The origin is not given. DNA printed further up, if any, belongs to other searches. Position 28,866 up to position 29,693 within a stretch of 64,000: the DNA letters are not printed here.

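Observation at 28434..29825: Unclassifiable Gly/Met/Tyr-rich protein with five EF-hand-like calcium loops and a coiled coil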

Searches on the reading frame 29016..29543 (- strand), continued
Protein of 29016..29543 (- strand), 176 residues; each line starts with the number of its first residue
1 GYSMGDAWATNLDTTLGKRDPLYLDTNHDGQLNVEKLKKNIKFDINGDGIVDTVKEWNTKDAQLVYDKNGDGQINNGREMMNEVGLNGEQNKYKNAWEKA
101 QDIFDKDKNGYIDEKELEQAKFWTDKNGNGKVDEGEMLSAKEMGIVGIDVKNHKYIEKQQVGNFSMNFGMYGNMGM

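Call 79: search_protein_families(library=pfam, alignment_id=A6, max_evalue=0.001)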
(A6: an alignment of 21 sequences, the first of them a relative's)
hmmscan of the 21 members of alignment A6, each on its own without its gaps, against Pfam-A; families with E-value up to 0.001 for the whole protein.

A. member 1, P0035 (918 aa): 0 families

B. families by the number of members that match (of 21 scanned): 18 families
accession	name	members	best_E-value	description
PF00353.25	HemolysinCabind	11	6.2e-50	RTX calcium-binding nonapeptide repeat (4 copies)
PF00028.23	Cadherin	10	2.9e-50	Cadherin domain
PF17963.7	Big_9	6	1.6e-38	Bacterial Ig domain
PF17803.7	Cadherin_4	4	2.3e-25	Bacterial cadherin-like domain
PF06594.17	HCBP_related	4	2.5e-19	Haemolysin-type calcium binding protein related domain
PF17892.7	Cadherin_5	3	2.7e-44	Cadherin-like domain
PF25374.1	Cadherin_FAT4_N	3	1e-08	FAT4-like, N-terminal cadherin-like domain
PF05345.18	He_PIG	2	1.2e-49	Putative Ig domain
PF13202.12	EF-hand_5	2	4.7e-05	EF hand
PF17210.9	SdrD_B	2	0.00027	SdrD B-like domain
PF08548.17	Peptidase_M10_C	1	1.9e-14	Peptidase M10 serralysin C terminal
PF13385.13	Laminin_G_3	1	5.9e-09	Concanavalin A-like lectin/glucanases superfamily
PF05510.18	Sarcoglycan_2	1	4.8e-06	Sarcoglycan alpha/epsilon N-terminal domain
PF19076.6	CshA_repeat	1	9.8e-05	Surface adhesin CshA repetitive domain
PF20615.3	DUF6802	1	0.00019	Family of unknown function (DUF6802)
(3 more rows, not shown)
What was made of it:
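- Closest known: Giant RTX/cadherin-type adhesins that carry one to five SPM copies. Different: Of 21 scanned, 11 have RTX repeats and 10 have cadherin domains (call 79).
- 11 of 21 large relatives scanned carry RTX repeats and 10 of 21 carry cadherin domains, so they are adhesin-like (call 79).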

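Call 85: search_protein_families(library=padloc, proteins=[L006:10762-12549:+, L007:13638-15530:+, L010:5062-6948:-], max_evalue=0.01)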
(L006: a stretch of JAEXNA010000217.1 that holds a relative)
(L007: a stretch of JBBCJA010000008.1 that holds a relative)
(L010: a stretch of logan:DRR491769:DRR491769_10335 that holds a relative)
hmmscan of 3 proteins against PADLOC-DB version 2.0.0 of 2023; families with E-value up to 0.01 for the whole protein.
L006:10762-12549:+ (595 aa): 0 families

L007:13638-15530:+ (630 aa): 0 families

L010:5062-6948:- (628 aa): 0 families
